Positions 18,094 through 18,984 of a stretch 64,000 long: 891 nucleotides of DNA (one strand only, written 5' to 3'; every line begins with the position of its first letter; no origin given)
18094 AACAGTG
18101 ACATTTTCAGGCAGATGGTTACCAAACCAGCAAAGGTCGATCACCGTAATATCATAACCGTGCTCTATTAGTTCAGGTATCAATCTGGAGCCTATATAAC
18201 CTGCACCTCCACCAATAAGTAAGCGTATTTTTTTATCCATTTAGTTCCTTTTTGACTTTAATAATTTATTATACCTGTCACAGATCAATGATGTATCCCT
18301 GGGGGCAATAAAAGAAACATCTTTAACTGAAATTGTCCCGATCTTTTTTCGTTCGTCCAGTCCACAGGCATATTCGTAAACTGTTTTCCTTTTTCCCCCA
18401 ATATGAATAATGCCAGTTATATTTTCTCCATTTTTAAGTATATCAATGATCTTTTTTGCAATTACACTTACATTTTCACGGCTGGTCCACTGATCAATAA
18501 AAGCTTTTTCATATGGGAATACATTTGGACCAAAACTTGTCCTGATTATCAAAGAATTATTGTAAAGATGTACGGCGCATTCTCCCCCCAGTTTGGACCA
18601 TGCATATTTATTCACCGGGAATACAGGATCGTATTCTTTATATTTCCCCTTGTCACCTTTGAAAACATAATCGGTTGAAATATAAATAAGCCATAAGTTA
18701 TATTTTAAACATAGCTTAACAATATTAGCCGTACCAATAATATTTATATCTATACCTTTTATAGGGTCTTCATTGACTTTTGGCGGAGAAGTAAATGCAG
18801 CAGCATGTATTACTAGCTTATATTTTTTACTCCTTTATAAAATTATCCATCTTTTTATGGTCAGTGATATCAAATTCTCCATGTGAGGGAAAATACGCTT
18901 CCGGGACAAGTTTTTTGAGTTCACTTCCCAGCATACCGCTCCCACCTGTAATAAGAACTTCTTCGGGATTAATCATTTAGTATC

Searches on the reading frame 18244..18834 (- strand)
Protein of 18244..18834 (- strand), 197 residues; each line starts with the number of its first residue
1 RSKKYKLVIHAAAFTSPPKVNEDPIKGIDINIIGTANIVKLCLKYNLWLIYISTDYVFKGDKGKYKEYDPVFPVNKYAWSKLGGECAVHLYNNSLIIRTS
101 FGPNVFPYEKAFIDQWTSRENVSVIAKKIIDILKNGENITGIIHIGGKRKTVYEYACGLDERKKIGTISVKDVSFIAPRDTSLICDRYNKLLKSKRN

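Call 65: search_protein_families(library=pfam, proteins=[window:18244-18834:-], max_evalue=0.001)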
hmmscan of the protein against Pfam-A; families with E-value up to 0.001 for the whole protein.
window:18244-18834:- (197 aa): 5 families
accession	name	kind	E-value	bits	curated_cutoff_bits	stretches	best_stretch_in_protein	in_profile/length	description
PF04321.23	RmlD_sub_bind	-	5.5e-27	95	27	1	3-126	50-177/287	RmlD substrate binding domain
PF01370.27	Epimerase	-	1.9e-11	44.3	20.9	1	4-94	64-159/240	NAD dependent epimerase/dehydratase family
PF16363.11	GDP_Man_Dehyd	-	2e-08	34.5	27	1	4-99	75-175/332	GDP-mannose 4,6 dehydratase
PF02719.21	Polysacc_synt_2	-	1.2e-07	31.6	20.2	1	4-56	77-130/293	Polysaccharide biosynthesis protein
PF07993.18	NAD_binding_4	-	1.2e-05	25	20.1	1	3-67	87-150/258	Male sterility protein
